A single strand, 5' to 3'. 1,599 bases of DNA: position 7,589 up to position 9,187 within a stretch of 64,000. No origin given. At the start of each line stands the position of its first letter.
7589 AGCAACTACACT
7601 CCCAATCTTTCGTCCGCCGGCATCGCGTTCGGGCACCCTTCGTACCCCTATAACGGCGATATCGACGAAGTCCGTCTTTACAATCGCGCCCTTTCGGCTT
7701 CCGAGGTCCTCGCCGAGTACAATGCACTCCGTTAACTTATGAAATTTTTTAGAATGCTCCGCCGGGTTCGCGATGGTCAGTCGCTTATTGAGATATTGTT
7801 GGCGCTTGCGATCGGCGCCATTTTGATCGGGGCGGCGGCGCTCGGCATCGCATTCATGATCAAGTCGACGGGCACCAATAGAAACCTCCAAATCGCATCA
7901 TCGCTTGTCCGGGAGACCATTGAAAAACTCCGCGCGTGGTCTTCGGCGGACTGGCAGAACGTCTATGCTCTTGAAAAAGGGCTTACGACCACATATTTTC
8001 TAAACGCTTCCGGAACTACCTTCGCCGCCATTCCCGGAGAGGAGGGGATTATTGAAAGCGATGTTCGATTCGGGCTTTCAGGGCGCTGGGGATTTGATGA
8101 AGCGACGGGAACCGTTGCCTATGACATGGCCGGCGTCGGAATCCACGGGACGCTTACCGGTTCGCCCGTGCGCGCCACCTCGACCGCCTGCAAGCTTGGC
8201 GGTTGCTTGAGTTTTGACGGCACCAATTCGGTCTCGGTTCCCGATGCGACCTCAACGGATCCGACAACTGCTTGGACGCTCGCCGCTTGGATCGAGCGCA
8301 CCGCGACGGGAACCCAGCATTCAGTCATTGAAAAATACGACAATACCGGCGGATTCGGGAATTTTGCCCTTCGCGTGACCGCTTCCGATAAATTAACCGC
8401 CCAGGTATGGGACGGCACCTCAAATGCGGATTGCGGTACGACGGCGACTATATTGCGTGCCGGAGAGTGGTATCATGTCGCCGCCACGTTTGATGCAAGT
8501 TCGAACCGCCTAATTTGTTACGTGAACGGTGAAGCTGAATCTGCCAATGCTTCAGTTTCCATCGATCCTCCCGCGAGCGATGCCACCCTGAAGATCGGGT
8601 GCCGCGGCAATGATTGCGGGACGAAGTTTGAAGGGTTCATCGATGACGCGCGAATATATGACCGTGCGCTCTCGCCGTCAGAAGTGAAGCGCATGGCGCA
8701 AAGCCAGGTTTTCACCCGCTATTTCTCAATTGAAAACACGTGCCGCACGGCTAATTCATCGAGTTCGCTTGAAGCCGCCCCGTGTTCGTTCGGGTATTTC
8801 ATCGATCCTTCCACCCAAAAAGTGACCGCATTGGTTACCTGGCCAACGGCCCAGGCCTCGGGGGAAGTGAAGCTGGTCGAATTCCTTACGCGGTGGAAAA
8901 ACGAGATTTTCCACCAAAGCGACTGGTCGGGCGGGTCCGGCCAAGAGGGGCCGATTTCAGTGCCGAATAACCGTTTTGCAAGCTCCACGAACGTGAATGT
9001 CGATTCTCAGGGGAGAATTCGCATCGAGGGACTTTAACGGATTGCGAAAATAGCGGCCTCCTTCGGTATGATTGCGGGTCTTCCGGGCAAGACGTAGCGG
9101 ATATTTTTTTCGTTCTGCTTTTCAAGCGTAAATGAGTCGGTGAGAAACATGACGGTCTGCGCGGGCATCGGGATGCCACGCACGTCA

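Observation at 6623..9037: Tandem pseudopilin-LamG fusion proteins directly downstream of pilB-pilC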

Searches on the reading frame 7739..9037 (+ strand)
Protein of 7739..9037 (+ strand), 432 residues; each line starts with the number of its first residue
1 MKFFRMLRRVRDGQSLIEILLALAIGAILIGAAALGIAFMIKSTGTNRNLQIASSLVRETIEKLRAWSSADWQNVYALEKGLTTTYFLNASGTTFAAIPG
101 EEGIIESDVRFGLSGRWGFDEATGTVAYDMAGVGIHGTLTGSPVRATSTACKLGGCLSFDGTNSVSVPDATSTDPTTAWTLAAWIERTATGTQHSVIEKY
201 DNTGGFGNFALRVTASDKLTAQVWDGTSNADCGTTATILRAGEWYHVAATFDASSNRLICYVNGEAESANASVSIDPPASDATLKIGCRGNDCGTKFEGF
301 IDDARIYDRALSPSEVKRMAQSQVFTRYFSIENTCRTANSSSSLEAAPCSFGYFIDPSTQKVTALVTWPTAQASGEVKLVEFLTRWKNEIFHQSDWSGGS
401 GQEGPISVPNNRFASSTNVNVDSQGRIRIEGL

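Call 3: search_protein_families(library=pfam, proteins=[window:7739-9037:+], max_evalue=0.1)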
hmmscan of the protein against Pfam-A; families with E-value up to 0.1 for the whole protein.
window:7739-9037:+ (432 aa): 2 families
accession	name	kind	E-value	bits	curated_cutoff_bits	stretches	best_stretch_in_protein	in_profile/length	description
PF13385.13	Laminin_G_3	-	1e-31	110.6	27.6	1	160-317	2-151/151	Concanavalin A-like lectin/glucanases superfamily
PF07963.17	N_methyl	-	2.4e-05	24.2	21.2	1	9-33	2-26/27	Prokaryotic N-terminal methylation motif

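Call 4: search_protein_families(library=ncbifam, proteins=[window:7739-9037:+], max_evalue=0.1)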
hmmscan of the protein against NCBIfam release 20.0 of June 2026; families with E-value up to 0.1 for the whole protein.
window:7739-9037:+ (432 aa): 3 families
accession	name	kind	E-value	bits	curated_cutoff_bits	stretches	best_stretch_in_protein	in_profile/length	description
NF052521.1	TafC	equivalog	2.3e-15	56.6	410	1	149-321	187-361/373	TafC family fimbrial protein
TIGR02523.1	type_IV_pilV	equivalog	0.00054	20.4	52.2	1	13-93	3-83/139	type IV pilus modification protein PilV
NF007848.0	PRK10557.1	equivalog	0.018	14.4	120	1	9-56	8-56/192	prepilin peptidase-dependent protein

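Call 10: search_solved_structures(query=window:7739-9037:+, max_evalue=1, show_alignments=2)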
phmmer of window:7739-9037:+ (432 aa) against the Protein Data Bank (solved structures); distinct sequences matched with E-value up to 1: 5.
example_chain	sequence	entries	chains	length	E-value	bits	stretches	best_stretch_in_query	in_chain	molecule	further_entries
4qvs_A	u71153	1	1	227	2.7e-10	43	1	133-321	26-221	S-layer domain-containing protein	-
5hon_A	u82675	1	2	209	5.9e-08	35.3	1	136-322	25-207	Extracellular arabinanase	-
5ho0_A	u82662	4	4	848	1.2e-06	30.9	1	150-322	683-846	Extracellular arabinanase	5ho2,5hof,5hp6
4dqa_A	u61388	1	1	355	0.0035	19.5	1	239-318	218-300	uncharacterized protein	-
3flp_A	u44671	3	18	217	0.064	15.4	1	238-321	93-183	SAP-like pentraxin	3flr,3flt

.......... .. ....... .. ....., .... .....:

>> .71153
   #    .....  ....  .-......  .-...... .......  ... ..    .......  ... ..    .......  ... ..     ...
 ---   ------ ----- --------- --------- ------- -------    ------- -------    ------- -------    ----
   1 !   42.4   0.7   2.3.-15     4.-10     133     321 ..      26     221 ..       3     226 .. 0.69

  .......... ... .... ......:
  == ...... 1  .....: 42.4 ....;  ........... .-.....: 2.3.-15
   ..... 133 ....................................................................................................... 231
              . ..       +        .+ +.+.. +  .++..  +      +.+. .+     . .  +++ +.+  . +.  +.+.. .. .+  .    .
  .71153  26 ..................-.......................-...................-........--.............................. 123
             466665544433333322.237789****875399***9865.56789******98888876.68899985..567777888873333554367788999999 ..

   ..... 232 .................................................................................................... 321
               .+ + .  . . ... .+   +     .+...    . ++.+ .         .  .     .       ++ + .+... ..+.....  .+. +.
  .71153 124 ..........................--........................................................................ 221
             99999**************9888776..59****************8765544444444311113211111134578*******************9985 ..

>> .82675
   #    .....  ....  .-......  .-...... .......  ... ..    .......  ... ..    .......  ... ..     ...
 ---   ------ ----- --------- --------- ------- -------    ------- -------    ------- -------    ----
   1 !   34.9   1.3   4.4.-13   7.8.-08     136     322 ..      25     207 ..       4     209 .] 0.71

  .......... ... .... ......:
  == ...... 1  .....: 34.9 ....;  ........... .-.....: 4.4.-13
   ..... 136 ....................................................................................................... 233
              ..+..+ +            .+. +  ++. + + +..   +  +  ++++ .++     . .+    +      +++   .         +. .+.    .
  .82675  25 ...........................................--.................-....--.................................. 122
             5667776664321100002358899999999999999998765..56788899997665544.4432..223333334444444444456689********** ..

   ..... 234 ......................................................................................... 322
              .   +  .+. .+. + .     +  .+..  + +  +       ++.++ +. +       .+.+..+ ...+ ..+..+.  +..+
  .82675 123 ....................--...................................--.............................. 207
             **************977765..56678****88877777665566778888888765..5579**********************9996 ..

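Call 13: find_homologous_proteins(query=window:7739-9037:+)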
Query window:7739-9037:+ (432 aa): 292 proteins with E <= 0.001 among 8000 candidates; the best 120 are listed.
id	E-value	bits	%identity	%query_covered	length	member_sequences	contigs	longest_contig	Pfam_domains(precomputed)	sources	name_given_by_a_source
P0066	9.5e-283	955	100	99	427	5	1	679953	PF13385.14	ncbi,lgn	-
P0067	1.3e-217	741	76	98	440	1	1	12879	PF07963.18,PF13385.14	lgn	-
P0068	5.4e-215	732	75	98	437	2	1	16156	PF07963.18,PF13385.14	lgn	-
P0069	1.1e-200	685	72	98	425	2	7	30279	PF07963.18,PF13385.14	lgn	-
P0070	1.9e-197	674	70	97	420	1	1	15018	PF13385.14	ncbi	-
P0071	1.4e-188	645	67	98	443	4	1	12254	PF07963.18,PF13385.14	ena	-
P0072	6.0e-160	551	56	97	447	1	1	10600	PF07963.18,PF13385.14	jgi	jgi:prepilin-type N-terminal cleavage/methylation domain-containing protein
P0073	4.5e-131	456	53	99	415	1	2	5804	PF07963.18,PF13385.14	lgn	-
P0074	9.6e-129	448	52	99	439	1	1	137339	PF07963.18,PF13385.14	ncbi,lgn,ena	-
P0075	2.9e-124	433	51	98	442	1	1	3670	PF07963.18,PF13385.14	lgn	-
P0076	8.4e-120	419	51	97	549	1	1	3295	PF07963.18,PF13385.14,PF13366.13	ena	-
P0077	1.6e-110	388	47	97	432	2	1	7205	PF07963.18,PF13385.14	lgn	-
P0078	9.0e-109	382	46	98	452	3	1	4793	PF13385.14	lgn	-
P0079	2.0e-103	365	44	99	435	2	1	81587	PF13385.14,PF02210.32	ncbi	ncbi:MAG: LamG-like jellyroll fold domain-containing protein [Patescibacteria group bacterium]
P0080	3.9e-103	364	44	99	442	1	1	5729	PF07963.18,PF07953.21,PF13385.14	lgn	-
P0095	2.7e-96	341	43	99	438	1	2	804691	PF22925.4,PF13385.14,PF02210.32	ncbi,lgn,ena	-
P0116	1.9e-88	315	43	100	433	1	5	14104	PF07963.18,PF13385.14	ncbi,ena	-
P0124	2.8e-86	308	40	98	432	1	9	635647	PF13385.14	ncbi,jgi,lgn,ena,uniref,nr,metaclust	ncbi:MAG: Fibronectin type III domain protein [Candidatus Jorgensenbacteria bacterium GW2011_GWA1_48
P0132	4.7e-84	301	43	97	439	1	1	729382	PF07963.18,PF07953.21,PF13385.14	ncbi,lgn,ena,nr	ncbi:MAG: prepilin-type N-terminal cleavage/methylation domain-containing protein [Patescibacteria g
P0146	1.3e-80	289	41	98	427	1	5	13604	PF07963.18,PF13385.14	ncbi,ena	-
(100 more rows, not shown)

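Call 15: find_encoding_contigs(protein=P0066, flank=10000, max_places=3)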
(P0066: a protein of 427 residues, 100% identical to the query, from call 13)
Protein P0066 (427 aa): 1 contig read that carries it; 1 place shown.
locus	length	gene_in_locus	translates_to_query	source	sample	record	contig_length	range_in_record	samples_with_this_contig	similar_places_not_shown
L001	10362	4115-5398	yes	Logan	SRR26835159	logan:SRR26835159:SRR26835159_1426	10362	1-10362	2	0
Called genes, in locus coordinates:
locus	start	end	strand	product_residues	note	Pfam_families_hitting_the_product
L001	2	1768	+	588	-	?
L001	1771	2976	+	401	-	PF00482:T2SSF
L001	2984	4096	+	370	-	PF07963:N_methyl (weak), PF13385:Laminin_G_3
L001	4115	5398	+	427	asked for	PF13385:Laminin_G_3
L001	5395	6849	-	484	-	PF13231:PMT_2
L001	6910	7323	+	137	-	-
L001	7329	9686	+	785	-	PF26449:DUF8128, PF02534:T4SS-DNA_transf (faint)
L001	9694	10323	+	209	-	PF04138:GtrA_DPMS_TM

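Call 16: find_encoding_contigs(protein=P0124, flank=10000, max_places=1)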
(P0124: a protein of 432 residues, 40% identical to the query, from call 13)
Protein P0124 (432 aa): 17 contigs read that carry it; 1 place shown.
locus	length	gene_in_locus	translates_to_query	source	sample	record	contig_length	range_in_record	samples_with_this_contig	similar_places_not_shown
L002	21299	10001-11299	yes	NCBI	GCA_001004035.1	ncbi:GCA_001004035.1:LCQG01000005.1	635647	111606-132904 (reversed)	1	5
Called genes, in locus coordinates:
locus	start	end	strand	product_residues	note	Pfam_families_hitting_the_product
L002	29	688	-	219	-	PF01386:Ribosomal_L25p, PF14693:Ribosomal_TL5_C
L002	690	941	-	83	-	PF01197:Ribosomal_L31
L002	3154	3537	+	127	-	PF00072:Response_reg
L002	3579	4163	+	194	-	PF07963:N_methyl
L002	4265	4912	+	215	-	PF07963:N_methyl (weak)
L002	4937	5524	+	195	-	PF07963:N_methyl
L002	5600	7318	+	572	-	PF05157:MshEN, PF00437:T2SSE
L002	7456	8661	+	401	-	PF00482:T2SSF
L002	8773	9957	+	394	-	PF07963:N_methyl (weak), PF13385:Laminin_G_3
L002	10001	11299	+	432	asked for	PF13385:Laminin_G_3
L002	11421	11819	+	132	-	-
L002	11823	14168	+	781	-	PF26449:DUF8128, PF01935:DUF87 (weak), PF02534:T4SS-DNA_transf (weak), PF10412:TrwB_AAD_bind (weak)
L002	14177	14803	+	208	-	PF04138:GtrA_DPMS_TM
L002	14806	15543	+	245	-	PF00535:Glycos_transf_2, PF10111:Glyco_tranf_2_2, PF13641:Glyco_tranf_2_3 (weak)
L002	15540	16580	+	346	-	PF01087:GalP_UDP_transf (weak), PF16285:DUF4931_N (faint), PF11969:DcpS_C (faint), PF16268:DUF4921, PF02744:GalP_UDP_tr_C, PF01230:HIT (weak)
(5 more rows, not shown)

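Call 17: find_encoding_contigs(protein=P0095, flank=10000, max_places=1)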
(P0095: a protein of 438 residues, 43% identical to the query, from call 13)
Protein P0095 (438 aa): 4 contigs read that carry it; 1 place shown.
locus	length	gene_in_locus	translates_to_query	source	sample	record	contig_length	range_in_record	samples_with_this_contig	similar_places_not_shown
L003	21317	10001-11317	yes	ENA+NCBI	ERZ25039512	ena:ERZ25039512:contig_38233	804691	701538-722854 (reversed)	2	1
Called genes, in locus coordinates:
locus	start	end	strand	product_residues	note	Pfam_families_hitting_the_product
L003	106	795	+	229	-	PF22935:RM44_endonuclase, PF14622:Ribonucleas_3_3, PF00636:Ribonuclease_3, PF00035:dsrm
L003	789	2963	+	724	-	PF02463:SMC_N, PF13175:AAA_15 (faint), PF13476:AAA_23, PF13555:AAA_29 (weak), PF00005:ABC_tran (faint), PF13304:AAA_21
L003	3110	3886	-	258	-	PF00459:Inositol_P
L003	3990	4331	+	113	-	PF00886:Ribosomal_S16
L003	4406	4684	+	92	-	PF13083:KH_KhpA-B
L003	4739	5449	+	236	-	PF01746:tRNA_m1G_MT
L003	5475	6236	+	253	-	PF00318:Ribosomal_S2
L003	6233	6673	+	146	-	PF00889:EF_TS, PF25025:EF-Ts_N (weak), PF00889:EF_TS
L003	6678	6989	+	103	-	-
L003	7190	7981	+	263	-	PF14528:LAGLIDADG_3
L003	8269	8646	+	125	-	PF00903:Glyoxalase, PF13669:Glyoxalase_4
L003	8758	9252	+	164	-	-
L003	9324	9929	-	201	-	PF00702:Hydrolase, PF13419:HAD_2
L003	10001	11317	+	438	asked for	PF13385:Laminin_G_3, PF02210:Laminin_G_2 (weak), PF22925:TS_C (weak)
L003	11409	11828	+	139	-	-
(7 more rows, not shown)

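Call 18: find_encoding_contigs(protein=P0132, flank=10000, max_places=1)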
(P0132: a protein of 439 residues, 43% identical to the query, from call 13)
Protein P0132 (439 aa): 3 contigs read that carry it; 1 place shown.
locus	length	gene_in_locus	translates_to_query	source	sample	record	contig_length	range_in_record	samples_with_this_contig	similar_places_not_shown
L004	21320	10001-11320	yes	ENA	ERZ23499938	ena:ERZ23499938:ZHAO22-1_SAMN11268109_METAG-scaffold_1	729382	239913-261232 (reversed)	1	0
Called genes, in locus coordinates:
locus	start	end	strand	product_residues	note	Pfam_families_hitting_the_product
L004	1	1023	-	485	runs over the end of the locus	PF13406:SLT_2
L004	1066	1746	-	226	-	PF01386:Ribosomal_L25p, PF14693:Ribosomal_TL5_C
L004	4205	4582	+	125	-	PF00072:Response_reg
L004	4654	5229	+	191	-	PF07963:N_methyl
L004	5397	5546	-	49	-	-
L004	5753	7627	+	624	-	PF05157:MshEN, PF00437:T2SSE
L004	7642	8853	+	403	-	PF28597:T2SSF_N, PF00482:T2SSF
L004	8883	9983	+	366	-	PF13385:Laminin_G_3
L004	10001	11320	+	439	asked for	PF07963:N_methyl (weak), PF07953:Toxin_R_bind_N (faint), PF13385:Laminin_G_3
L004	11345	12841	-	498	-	PF02366:PMT (weak), PF13231:PMT_2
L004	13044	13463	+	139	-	-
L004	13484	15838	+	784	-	PF26449:DUF8128, PF02534:T4SS-DNA_transf, PF01935:DUF87, PF10412:TrwB_AAD_bind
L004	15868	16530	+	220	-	PF04138:GtrA_DPMS_TM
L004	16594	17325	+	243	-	PF00535:Glycos_transf_2, PF10111:Glyco_tranf_2_2, PF13641:Glyco_tranf_2_3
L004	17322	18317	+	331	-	PF01087:GalP_UDP_transf, PF16285:DUF4931_N (faint), PF16268:DUF4921, PF11969:DcpS_C (weak), PF01230:HIT (weak)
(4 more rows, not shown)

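Call 35: predict_structure(alignment_id=A1)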
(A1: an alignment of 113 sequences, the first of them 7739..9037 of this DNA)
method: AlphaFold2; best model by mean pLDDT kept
length: 432 residues; sequences in the alignment: 113
mean_pLDDT: 86.5   pTM: 0.78
mean pLDDT of the five models: 86.5, 85.9, 85.8, 85.7, 84.5
residues with pLDDT >= 90: 269; 70-90: 97; 50-70: 47; < 50: 19
segments of 3 or more residues with pLDDT < 50: 1-3, 388-393, 418-421, 430-432
pLDDT, mean of each block of 10 residues (from residue 1): 53 66 82 73 85 95 93 94 95 91 95 96 94 94 87 94 95 93 96 93 82 97 93 97 97 96 97 89 94 93 97 98 96 86 81 89 95 91 70 54 65 56 51 42
secondary structure, 60 per line:
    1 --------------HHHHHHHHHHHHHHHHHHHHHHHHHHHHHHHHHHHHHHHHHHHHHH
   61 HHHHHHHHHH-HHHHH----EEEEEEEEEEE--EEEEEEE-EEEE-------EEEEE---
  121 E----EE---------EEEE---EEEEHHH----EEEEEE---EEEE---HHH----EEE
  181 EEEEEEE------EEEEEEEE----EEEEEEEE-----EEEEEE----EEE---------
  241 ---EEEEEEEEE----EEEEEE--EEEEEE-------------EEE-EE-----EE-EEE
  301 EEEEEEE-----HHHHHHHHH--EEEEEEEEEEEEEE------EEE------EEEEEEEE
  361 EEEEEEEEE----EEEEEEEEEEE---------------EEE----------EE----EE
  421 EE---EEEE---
elements in order: H15-70 H72-76 E81-91 E94-100 E102-105 E113-117 E137-140 E144-147 E155-160 E164-167 E178-187 E194-201 E206-213 E219-224 E229-231 E244-252 E257-262 E265-270 E284-286 E298-307 H313-321 E324-337 E344-346 E353-369 E374-384 E400-402 E419-422 E426-429

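Call 38: fold_search(model_id=the predicted structure, library=pdb)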
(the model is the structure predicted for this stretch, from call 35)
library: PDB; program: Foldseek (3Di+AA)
matches with E <= 10: 1194; with E <= 0.001: 330
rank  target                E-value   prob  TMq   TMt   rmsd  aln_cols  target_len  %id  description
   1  9qc8_B                2.0e-11  1.00  0.39  0.15  14.7       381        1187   12  BoNT-NTNH-HA70 complex from Clostridium botulinum Serotype B1 (released 2025-09-10)
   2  1z0h_A                4.6e-11  1.00  0.35  0.34  13.4       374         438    9  N-terminal helix reorients in recombinant C-fragment of Clostridium botulinum type B (released 2005-03-15)
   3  5hon_A                5.9e-11  1.00  0.38  0.75   4.0       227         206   20  Structure of Domain 4 of AbnA, a GH43 extracellular arabinanase from Geobacillus stearothermophilus, in complex with a (released 2017-02-01)
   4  6hox                  6.6e-11  1.00  0.41  0.42  16.4       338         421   12  Crystal structure of the binding domain of Paraclostridial Mosquitocidal Protein 1 (released 2019-07-10)
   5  7ce2_A                1.1e-10  1.00  0.38  0.37  12.8       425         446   10  The Crystal structure of TeNT Hc complexed with neutralizing antibody (released 2021-04-07)
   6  7by5                  1.1e-10  1.00  0.38  0.14  12.7       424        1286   11  Tetanus neurotoxin mutant-(H233A/E234Q/H237A/Y375F) (released 2021-02-17)
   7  5lr0_B                1.4e-10  1.00  0.38  0.40  15.5       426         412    8  Binding domain of Botulinum Neurotoxin DC in complex with SialylT (released 2017-08-30)
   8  5ho0                  1.5e-10  1.00  0.39  0.22  16.3       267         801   21  Crystal structure of AbnA (closed conformation), a GH43 extracellular arabinanase from Geobacillus stearothermophilus (released 2017-02-01)
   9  1diw                  1.5e-10  1.00  0.40  0.39  13.2       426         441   11  THE HC FRAGMENT OF TETANUS TOXIN COMPLEXED WITH GALACTOSE (released 2000-03-24)
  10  9qc7_B                1.5e-10  1.00  0.39  0.16  12.3       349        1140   11  BoNT-NTNH complex from Clostridium botulinum Serotype B1 (released 2025-09-10)
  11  9fyq_C                1.7e-10  1.00  0.38  0.38  13.1       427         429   10  Cryo-EM structure of native SV2A in complex with TeNT-Hc, gangliosides and Pro-Macrobody 5 (released 2025-05-21)
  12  8qft                  1.8e-10  1.00  0.40  0.15  12.5       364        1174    8  X-ray structure of non-toxic non-hemagglutinin (NTNH) protein from botulinum neurotoxin serotype X (released 2024-08-14)
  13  6g5f_B                2.0e-10  1.00  0.36  0.19  13.5       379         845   10  Crystal structure of an engineered Botulinum Neurotoxin type B mutant E1191M/S1199Y in complex with human synaptotagmi (released 2019-01-16)
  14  3n7j                  2.1e-10  1.00  0.38  0.41  14.0       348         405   11  Crystal structure of botulinum neurotoxin serotype D binding domain (released 2010-09-08)
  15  4kbb_B                2.2e-10  1.00  0.34  0.35  17.4       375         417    9  Structure of Botulinum neurotoxin B binding domain in complex with both synaptotagmin II and GD1a (released 2013-07-03)
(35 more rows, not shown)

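Call 40: find_related_loci(query=A1, collection=genome_contigs, flank=8000)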
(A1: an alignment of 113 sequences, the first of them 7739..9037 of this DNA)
Query A1 (432 aa) in genome_contigs; peptide patterns used: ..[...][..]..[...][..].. (x = any residue, [..] = any of these).
600 stretches matched a pattern (row limit reached: there are more); 459 encode a relative of the query (tblastn E <= 1e-3); the best 80 are kept; 80 distinct loci.
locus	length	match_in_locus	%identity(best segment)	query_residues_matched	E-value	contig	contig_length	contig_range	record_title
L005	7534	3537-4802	44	11-432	4e-100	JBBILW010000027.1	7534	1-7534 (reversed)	MAG: Candidatus Jorgensenbacteria bacterium isolate BR1F70218_bin_218 NODE_4332_length_7534_cov_1.14378, whole genome sh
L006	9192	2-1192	42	29-432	6e-89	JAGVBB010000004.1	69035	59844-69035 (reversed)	MAG: Candidatus Paceibacterota bacterium isolate DeMMO6_41 c_000000030023, whole genome shotgun sequence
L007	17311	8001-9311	42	2-432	2e-85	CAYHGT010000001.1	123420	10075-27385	MAG TPA_asm: uncultured Candidatus Saccharibacteria bacterium isolate ERP119705_co11_448 genome assembly, contig: NODE_5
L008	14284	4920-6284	38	1-432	5e-85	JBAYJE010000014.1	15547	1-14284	MAG: Candidatus Paceibacterota bacterium isolate SO_2016_GW1_48 scaffold06536_OW334_2016, whole genome shotgun sequence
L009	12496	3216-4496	37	1-432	2e-84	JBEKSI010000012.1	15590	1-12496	MAG: Minisyncoccia bacterium isolate SPRUCE 530 SPRUCE_530_12, whole genome shotgun sequence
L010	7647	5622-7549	41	11-432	1e-83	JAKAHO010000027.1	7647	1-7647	MAG: bacterium isolate WY3.bin113 NODE_18716_length_7647_cov_5.786702, whole genome shotgun sequence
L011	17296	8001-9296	37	2-432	1e-81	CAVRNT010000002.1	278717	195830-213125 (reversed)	MAG: uncultured bacterium isolate MFD03726.bin.1.17 genome assembly, contig: contig_42607, whole genome shotgun sequence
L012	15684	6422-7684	40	7-432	4e-79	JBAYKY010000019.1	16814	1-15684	MAG: Candidatus Paceibacterota bacterium isolate SO_2016_GW1_90 scaffold05893_OW334_2016, whole genome shotgun sequence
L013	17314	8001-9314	38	2-432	7e-79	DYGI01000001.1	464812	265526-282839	MAG TPA_asm: Candidatus Microgenomatus sp. isolate BE2012_3_53_27 Afr_mines_BE2012_4_length_464812_cov_11_415247, whole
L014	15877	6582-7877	38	2-432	8e-74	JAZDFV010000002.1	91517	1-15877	MAG: Candidatus Jorgensenbacteria bacterium isolate MEGAHIT-group-0.224 k141_8566400, whole genome shotgun sequence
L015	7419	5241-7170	38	11-432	8e-71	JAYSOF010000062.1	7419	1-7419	MAG: bacterium isolate GFS_11017 GFS_11017_61, whole genome shotgun sequence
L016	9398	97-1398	39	9-432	9e-87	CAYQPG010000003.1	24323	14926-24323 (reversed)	MAG TPA_asm: uncultured Candidatus Saccharibacteria bacterium isolate SRP271791_co2_70 genome assembly, contig: NODE_437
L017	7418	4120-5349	32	5-429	5e-62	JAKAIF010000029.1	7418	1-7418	MAG: bacterium isolate WY3.bin166 NODE_19558_length_7418_cov_1.628309, whole genome shotgun sequence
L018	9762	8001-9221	33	4-420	8e-57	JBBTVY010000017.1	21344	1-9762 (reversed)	MAG: Patescibacteria group bacterium isolate H43-bin079_1 H43_bin079_1_000000000017, whole genome shotgun sequence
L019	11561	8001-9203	31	11-419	2e-53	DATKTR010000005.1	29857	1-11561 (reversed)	MAG TPA_asm: Candidatus Paceibacterota bacterium isolate SMAG_U14086 k141_1767327, whole genome shotgun sequence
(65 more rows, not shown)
